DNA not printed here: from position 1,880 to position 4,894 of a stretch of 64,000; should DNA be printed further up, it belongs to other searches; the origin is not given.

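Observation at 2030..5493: Soluble VirD4/TraD-like coupling ATPase without transmembrane anchor, next to a PVE-rich membrane protein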

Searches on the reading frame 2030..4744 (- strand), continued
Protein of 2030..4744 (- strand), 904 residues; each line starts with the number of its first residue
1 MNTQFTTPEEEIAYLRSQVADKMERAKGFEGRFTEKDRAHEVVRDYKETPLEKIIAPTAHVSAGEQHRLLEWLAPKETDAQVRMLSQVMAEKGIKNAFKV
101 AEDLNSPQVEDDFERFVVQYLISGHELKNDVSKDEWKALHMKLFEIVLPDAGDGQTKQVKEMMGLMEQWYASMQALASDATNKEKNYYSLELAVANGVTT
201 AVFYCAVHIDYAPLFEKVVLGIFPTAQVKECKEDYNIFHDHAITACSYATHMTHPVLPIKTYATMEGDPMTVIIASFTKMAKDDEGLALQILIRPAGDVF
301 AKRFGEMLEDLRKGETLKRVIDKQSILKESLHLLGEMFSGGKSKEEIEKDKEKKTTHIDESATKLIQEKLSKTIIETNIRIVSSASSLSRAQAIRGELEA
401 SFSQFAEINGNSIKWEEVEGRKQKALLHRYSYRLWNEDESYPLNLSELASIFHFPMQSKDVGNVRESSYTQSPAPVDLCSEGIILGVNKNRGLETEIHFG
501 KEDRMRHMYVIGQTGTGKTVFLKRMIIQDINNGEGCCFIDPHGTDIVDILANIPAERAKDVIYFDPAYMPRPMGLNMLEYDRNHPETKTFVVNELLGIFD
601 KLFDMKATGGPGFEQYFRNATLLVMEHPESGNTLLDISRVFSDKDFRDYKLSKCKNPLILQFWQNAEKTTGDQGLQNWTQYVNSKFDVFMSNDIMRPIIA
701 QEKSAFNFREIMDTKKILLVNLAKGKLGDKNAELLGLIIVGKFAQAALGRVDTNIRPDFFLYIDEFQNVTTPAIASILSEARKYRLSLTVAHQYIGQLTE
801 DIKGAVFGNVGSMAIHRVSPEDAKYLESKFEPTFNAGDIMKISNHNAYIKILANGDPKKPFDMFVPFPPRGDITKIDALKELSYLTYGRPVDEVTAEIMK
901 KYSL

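Call 67: find_related_loci(query=A2, collection=genome_contigs, flank=6000)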
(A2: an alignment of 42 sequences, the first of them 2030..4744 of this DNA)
Query A2 (904 aa) in genome_contigs; peptide patterns used: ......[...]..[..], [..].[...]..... (x = any residue, [..] = any of these).
600 stretches matched a pattern (row limit reached: there are more); 600 encode a relative of the query (tblastn E <= 1e-3); the best 80 are kept; 80 distinct loci.
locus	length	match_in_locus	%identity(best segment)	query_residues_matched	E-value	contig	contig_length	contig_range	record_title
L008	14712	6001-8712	79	1-904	0e+0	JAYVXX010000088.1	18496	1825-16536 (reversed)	MAG: Candidatus Paceibacterota bacterium isolate GL85_DN_metabinner_41_sub GL85_DN_metabinner_41_sub_87, whole genome sh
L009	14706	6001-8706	74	1-904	0e+0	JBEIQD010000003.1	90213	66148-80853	MAG: Candidatus Nomurabacteria bacterium isolate Sample-106-S6-bin-90 Sample_106_S6-bin_90-k141_1261630, whole genome sh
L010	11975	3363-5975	54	32-904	0e+0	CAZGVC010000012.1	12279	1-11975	MAG TPA_asm: uncultured Candidatus Saccharibacteria bacterium isolate SRP135725_co1_137 genome assembly, contig: NODE_71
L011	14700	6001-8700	52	4-903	0e+0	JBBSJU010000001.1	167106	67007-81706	MAG: Candidatus Paceibacteria bacterium isolate LS4_metabat2.077 LS4_metabat2.077_K_613574_L_167106_cov_10.9977, whole g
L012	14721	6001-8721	52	4-903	0e+0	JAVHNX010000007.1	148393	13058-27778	MAG: Candidatus Paceibacterota bacterium isolate WB02no17_34_18 NODE_11_length_148393_cov_11.062391, whole genome shotgu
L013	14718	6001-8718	50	4-902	0e+0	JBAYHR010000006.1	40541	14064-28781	MAG: Candidatus Paceibacterota bacterium isolate SO_2016_GW1_154 scaffold01832_OW334_2016, whole genome shotgun sequence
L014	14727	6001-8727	50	4-903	0e+0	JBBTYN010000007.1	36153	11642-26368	MAG: Patescibacteria group bacterium isolate H41-bin112_1 H41_bin112_1_000000000007, whole genome shotgun sequence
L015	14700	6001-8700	50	4-902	0e+0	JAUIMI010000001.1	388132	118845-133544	MAG: bacterium isolate Co_bin.90 NODE_205_length_388132_cov_2.102128, whole genome shotgun sequence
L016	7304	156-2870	50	4-902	0e+0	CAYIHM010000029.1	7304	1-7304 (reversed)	MAG TPA_asm: uncultured Candidatus Saccharibacteria bacterium isolate ERP119705_co24_246 genome assembly, contig: NODE_1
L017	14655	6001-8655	50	4-889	0e+0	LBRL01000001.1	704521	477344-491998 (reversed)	MAG: Candidatus Nomurabacteria bacterium GW2011_GWD2_36_14 US04_C0001, whole genome shotgun sequence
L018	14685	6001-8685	51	4-902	0e+0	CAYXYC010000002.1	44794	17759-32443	MAG TPA_asm: uncultured Candidatus Saccharibacteria bacterium isolate SRP278252_co2_3 genome assembly, contig: NODE_1417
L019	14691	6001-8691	49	4-902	0e+0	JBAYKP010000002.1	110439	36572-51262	MAG: Candidatus Paceibacterota bacterium isolate SO_2016_GW1_82 scaffold00407_OW334_2016, whole genome shotgun sequence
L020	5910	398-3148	48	4-902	0e+0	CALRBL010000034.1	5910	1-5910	MAG: Candidatus Nomurabacteria bacterium isolate MsH-01oct19-81 genome assembly, contig: MsH-01oct19-C31412, whole genom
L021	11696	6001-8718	49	5-902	0e+0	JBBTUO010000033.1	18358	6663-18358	MAG: Patescibacteria group bacterium isolate H41-bin128_1 H41_bin128_1_000000000033, whole genome shotgun sequence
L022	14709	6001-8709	49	8-902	0e+0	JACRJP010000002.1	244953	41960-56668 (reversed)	MAG: Candidatus Taylorbacteria bacterium isolate NC_groundwater_1832_Pr3_B-0.1um_40_24 SR-2_scaffold_141_1491172, whole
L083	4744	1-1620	51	366-901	0e+0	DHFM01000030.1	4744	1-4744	MAG TPA_asm: Candidatus Moranbacteria bacterium UBA4824 UBA4824_contig_145410, whole genome shotgun sequence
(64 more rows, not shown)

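Call 97: fold_search(model_id=the predicted structure, library=viral)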
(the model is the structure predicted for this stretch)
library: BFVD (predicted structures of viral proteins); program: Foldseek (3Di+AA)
matches with E <= 10: 451; with E <= 0.001: 19
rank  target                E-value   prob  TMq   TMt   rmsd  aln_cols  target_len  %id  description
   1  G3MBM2                5.0e-39  1.00  0.47  0.51  17.7       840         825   19  Gp156 [Bacillus phage G]
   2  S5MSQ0                6.2e-37  1.00  0.61  0.60   8.2       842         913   20  Lipid A export ATP-binding/permease protein Msb [Bacillus phage JL]
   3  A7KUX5                1.2e-25  1.00  0.39  0.44  29.6       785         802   15  (no name in the UniProt tables at hand)
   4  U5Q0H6                6.2e-15  1.00  0.26  0.41  19.8       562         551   14  Uncharacterized protein [Bacillus phage Slash]
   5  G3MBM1                8.3e-14  1.00  0.25  0.36  15.0       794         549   10  Gp155 [Bacillus phage G]
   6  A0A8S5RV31            6.8e-11  1.00  0.33  0.39   9.8       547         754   13  Conjugal transfer protein [Siphoviridae sp. ctHip2]
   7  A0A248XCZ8            1.3e-09  1.00  0.31  0.53   6.3       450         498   14  Helicase HerA-like C-terminal domain-containing protein [Klebsiella phage YMC16/01/N133_KPN_BP]
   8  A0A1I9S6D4            8.2e-08  1.00  0.22  0.54  11.2       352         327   13  (no name in the UniProt tables at hand)
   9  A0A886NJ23            3.7e-06  1.00  0.15  0.31  20.7       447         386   12  (no name in the UniProt tables at hand)
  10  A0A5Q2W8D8            6.5e-06  1.00  0.28  0.53   6.8       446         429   12  (no name in the UniProt tables at hand)
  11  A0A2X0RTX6            9.7e-06  1.00  0.17  0.39  19.6       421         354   11  B354L [African swine fever virus]
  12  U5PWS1                1.2e-05  1.00  0.19  0.66   3.5       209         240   17  Uncharacterized protein [Bacillus phage Slash]
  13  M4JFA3                2.1e-04  1.00  0.19  0.64   7.9       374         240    9  Putative ATPase [Haloarcula hispanica virus PH1]
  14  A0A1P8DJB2            2.3e-04  1.00  0.19  0.35   9.9       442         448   10  (no name in the UniProt tables at hand)
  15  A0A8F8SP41            3.4e-04  1.00  0.16  0.36  18.9       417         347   10  (no name in the UniProt tables at hand)
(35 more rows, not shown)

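Call 98: search_dna_similar(query=window:2030-4744:-, collection=phages, mode=protein, max_evalue=0.001, max_rows=40)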
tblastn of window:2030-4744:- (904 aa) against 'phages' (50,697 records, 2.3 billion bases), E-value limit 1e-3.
Records with a match: 67; places in all: 67; records where one place covers at least 80% of the query: 0.
Best place of each record, by identity: <60% 67.
By first word of the organism name: Bacillus 63; Deep-sea 2; Brevibacillus 1; Microcystis 1.
By host as written in the record: Bacillus subtilis 20; - 9; Bacillus cereus 8; Bacillus subtilis BEST7003 7; Bacillus sp. S4 4; Bacillus thuringiensis 4; Bacillus megaterium str. ATCC 43725 2; Bacillus subtilis Delta6 2; and 9 more.
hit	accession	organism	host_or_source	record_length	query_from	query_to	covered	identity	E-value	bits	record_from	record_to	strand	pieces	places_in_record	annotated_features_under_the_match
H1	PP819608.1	Bacillus phage Adastra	Bacillus subtilis CU 1065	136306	201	903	78%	22.9%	3e-14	84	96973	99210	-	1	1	hypothetical protein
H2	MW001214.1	Bacillus phage SP8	Bacillus subtilis Marburg strain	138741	201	903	78%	22.9%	2e-13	81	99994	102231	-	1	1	type IV secretory pathway VirD4 component-like protein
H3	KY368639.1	Bacillus phage vB_BsuM-Goe2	Bacillus subtilis Goe2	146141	201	900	77%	22.8%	8e-16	89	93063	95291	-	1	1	hypothetical protein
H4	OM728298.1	Bacillus phage vB_BsuM-Goe16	Bacillus subtilis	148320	201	900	77%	22.7%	5e-15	86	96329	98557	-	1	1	hypothetical protein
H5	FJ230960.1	Bacillus phage SPO1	Bacillus subtilis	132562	201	900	77%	22.7%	2e-14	84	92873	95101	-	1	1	27.4: gp27.4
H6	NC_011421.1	Bacillus phage SPO1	Bacillus subtilis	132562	201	900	77%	22.7%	2e-14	84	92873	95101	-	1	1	27.4: gp27.4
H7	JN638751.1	Bacillus phage G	Bacillus megaterium str. ATCC 43725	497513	166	852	76%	23.1%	1e-28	130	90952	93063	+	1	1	156: gp156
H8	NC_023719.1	Bacillus phage G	Bacillus megaterium str. ATCC 43725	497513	166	852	76%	23.1%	1e-28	130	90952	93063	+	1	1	156: gp156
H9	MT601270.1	Bacillus phage vB_BsuM-Goe9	Bacillus subtilis Delta6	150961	201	900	77%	22.6%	4e-14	84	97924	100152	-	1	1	putative P-loop containing nucleoside triphosphate hydrolase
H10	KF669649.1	Bacillus phage CampHawk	Bacillus subtilis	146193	215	900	76%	23.0%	1e-14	85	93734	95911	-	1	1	hypothetical protein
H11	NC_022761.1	Bacillus phage CampHawk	Bacillus subtilis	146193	215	900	76%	23.0%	1e-14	85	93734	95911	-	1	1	hypothetical protein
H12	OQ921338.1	Bacillus phage SPO1L3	Bacillus subtilis BEST7003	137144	201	900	77%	22.4%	6e-14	83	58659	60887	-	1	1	hypothetical protein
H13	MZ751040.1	Bacillus phage phi18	Bacillus subtilis subsp. subtilis str. ...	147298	201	900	77%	22.4%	6e-14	82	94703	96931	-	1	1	hypothetical protein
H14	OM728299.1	Bacillus phage vB_BsuM-Goe19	Bacillus subtilis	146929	215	900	76%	22.8%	5e-15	86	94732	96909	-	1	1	hypothetical protein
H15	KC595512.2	Bacillus phage JL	Bacillus cereus BGSC 6E1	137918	226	900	75%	23.2%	1e-15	88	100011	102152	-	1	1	lipid A export ATP-binding/permease protein Msb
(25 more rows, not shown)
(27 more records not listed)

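Call 99: get_annotated_region(hit=H6, flank=7000)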
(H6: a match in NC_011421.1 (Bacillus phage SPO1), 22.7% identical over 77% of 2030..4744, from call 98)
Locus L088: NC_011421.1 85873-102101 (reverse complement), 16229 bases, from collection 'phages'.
description: Bacillus phage SPO1, complete genome.
organism: Bacillus phage SPO1 (NCBI taxid 2884427)
taxonomy: Viruses; Duplodnaviria; Heunggongvirae; Uroviricota; Caudoviricetes; Herelleviridae; Spounavirinae; Okubovirus; Okubovirus SPO1
host: Bacillus subtilis; source: soil; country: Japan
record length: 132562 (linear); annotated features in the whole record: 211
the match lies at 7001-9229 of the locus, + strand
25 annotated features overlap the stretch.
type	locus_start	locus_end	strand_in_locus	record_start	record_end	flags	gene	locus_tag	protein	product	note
CDS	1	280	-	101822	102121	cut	tf1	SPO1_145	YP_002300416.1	DNA binding protein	transcription factor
CDS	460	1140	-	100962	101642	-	30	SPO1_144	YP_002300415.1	gp30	DNA replication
CDS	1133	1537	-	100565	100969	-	30.2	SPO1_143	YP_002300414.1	phosphoheptose isomerase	-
CDS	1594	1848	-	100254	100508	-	29.3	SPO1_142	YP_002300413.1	gp29.3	-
CDS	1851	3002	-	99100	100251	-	29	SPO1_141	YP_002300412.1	thymidylate synthase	dUMP hydroxymethylase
CDS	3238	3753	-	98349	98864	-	29.2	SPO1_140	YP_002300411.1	head decoration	putative head decoration protein; virion protein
CDS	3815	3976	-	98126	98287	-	29.12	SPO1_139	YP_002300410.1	gp29.12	-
CDS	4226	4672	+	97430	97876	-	29.1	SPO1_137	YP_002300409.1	gp29.1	-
CDS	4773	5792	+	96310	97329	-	27.9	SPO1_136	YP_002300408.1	partition protein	-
CDS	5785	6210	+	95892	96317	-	27.8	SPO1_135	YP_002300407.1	gp27.8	-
CDS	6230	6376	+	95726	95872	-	27.7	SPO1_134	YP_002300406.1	gp27.7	-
CDS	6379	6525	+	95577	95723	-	27.6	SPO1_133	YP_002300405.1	gp27.6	-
CDS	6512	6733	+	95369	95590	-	27.5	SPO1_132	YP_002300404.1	gp27.5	-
CDS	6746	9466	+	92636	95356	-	27.4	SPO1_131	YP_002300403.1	gp27.4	-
CDS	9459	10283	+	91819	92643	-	27.3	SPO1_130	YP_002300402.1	replication initiation by nicking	-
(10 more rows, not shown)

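Call 100: get_annotated_region(hit=H8, flank=6000)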
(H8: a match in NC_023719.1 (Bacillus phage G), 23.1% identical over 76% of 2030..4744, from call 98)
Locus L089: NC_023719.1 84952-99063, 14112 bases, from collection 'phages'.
description: Bacillus phage G, complete genome.
organism: Bacillus phage G (NCBI taxid 2884420)
taxonomy: Viruses; Duplodnaviria; Heunggongvirae; Uroviricota; Caudoviricetes; Donellivirus; Donellivirus gee
host: Bacillus megaterium str. ATCC 43725; source: soil; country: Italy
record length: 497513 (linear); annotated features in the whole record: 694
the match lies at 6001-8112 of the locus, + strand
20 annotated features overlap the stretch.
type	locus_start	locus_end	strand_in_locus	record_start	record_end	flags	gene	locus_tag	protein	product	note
CDS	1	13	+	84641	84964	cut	145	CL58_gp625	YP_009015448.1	gp145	-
CDS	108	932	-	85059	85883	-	146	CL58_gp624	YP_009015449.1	replication initiation by nicking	27.3 in phage SPO1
CDS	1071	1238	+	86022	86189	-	147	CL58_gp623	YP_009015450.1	gp147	-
CDS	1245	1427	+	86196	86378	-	148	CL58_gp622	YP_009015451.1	gp148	-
CDS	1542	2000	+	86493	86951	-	149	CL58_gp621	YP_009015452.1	gp149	-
CDS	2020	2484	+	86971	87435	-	150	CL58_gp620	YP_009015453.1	gp150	-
CDS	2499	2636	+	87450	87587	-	151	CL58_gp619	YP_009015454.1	gp151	-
CDS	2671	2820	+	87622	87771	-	152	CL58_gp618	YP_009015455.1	gp152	-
CDS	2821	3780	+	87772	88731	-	153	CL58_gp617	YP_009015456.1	gp153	-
CDS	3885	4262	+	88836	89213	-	154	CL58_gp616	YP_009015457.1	gp154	-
CDS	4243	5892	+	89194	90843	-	155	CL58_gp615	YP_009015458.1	gp155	type IV secretory pathway protein; VirB-like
CDS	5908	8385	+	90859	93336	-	156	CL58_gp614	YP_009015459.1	gp156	ATP-binding/permase; MsbA-like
CDS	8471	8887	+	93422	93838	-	157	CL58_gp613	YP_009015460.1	HNH endonuclease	HNH endouclease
CDS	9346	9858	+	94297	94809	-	158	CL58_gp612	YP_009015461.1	gp158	-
CDS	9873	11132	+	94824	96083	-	159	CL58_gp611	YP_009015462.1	gp159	-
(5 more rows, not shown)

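Call 102: search_protein_families(library=pfam, proteins=[L088:6746-9466:+, L088:9459-10283:+, L088:4773-5792:+, L088:5785-6210:+, L089:4243-5892:+, L089:5908-8385:+, L089:2821-3780:+], max_evalue=0.01)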
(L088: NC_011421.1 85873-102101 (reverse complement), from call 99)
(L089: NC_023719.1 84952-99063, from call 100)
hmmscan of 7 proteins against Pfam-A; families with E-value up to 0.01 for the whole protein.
L088:6746-9466:+ (906 aa): 4 families
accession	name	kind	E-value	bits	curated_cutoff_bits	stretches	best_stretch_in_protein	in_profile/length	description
PF20720.3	nSTAND3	-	8.6e-06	26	27.2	1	418-451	21-54/155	Novel STAND NTPase 3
PF13401.12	AAA_22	-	0.00035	21.3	27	1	418-473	9-64/130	AAA domain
PF01695.23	IstB_IS21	-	0.00057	19.9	24.1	1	402-452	85-130/238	IstB-like ATP binding protein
PF06745.19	ATPase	-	0.00066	19.5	26.6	1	419-446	24-52/231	KaiC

L088:9459-10283:+ (274 aa): 1 family
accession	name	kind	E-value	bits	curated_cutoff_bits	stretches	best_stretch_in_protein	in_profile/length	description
PF13814.12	Replic_Relax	-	2.9e-12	47.5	25.3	1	42-215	7-183/191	Replication-relaxation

L088:4773-5792:+ (339 aa): 3 families
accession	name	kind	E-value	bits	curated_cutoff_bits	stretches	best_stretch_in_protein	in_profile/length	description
PF17989.7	ALP_N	-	2.2e-27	96.5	26.3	1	6-165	1-148/148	Actin like proteins N terminal domain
PF21522.3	MreB-like_C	-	9.7e-15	55.7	27.8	1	190-302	1-114/123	Archaeal actin homologue MreB-like, C-terminal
PF22128.2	Alp7A_like_C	-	7.3e-05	23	22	1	254-312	75-136/156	Alp7A C-terminal domain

L088:5785-6210:+ (141 aa): 0 families

L089:4243-5892:+ (549 aa): 7 families
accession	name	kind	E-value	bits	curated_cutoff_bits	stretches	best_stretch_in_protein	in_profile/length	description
PF19044.6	P-loop_TraG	-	1.6e-15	57.1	25.8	2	420-547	252-391/413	TraG P-loop domain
PF12846.13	AAA_10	-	4.7e-09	36.2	27.5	1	419-499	241-318/362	AAA-like domain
PF01935.23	DUF87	-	1.1e-08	35.9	23.2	1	331-401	14-79/220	Helicase HerA, central domain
PF10412.15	TrwB_AAD_bind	-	2.8e-06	26.9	20.5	0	420-501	246-327/387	Type IV secretion-system coupling protein DNA-binding domain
PF13401.12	AAA_22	-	1.3e-05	25.9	27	1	341-427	6-93/130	AAA domain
PF13479.12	AAA_24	-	0.0066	16.8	27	0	341-426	3-72/195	AAA domain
PF05673.19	DUF815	-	0.0087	15.7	23.8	0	324-379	39-90/249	Protein of unknown function (DUF815)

L089:5908-8385:+ (825 aa): 2 families
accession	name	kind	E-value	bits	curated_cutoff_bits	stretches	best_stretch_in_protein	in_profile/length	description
PF01935.23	DUF87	-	0.0012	19.4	23.2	1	380-620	27-219/220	Helicase HerA, central domain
PF12696.13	TraG-D_C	-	0.0097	16.3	22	0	640-715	3-76/126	TraM recognition site of TraD and TraG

L089:2821-3780:+ (319 aa): 1 family
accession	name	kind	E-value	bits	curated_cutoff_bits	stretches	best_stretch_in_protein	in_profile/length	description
PF19597.4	TrbL_4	-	1.8e-11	44.4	27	1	37-300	16-267/276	Conjugal transfer protein TrbL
